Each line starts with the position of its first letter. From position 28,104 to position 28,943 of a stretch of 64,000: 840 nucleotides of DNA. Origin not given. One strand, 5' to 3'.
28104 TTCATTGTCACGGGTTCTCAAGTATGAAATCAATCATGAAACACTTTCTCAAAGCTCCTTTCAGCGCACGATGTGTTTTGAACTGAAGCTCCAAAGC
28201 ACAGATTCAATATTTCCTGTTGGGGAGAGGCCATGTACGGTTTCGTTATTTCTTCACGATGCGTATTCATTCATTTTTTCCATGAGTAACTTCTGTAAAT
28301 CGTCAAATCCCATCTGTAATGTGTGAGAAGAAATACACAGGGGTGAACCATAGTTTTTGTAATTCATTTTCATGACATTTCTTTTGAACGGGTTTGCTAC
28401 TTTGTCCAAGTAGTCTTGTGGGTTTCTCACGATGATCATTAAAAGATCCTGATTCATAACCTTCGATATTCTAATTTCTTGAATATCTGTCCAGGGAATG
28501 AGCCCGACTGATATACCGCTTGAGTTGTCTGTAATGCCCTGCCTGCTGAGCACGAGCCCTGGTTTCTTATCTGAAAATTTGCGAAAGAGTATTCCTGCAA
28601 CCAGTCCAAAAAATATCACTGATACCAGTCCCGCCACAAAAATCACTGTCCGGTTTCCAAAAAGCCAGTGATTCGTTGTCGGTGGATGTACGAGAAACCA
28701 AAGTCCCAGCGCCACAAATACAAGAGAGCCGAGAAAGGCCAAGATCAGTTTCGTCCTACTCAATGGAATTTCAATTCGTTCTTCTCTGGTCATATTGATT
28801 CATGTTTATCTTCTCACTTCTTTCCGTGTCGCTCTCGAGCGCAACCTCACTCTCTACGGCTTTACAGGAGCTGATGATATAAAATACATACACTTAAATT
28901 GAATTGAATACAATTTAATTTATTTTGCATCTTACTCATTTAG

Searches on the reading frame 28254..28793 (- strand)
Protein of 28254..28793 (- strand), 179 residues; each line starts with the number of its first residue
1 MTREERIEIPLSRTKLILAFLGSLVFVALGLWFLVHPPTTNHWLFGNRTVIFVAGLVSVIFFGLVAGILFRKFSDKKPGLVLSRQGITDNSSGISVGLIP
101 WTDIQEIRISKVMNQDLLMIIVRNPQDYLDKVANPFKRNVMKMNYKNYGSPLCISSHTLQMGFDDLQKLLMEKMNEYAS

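Call 53: search_protein_families(library=pfam, proteins=[window:28254-28793:-])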
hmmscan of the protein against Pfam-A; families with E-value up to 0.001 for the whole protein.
window:28254-28793:- (179 aa): 1 family
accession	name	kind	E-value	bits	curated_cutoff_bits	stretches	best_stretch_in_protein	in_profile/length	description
PF20540.3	DUF6755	-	2.5e-05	24.9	27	1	18-69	15-65/75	Family of unknown function (DUF6755)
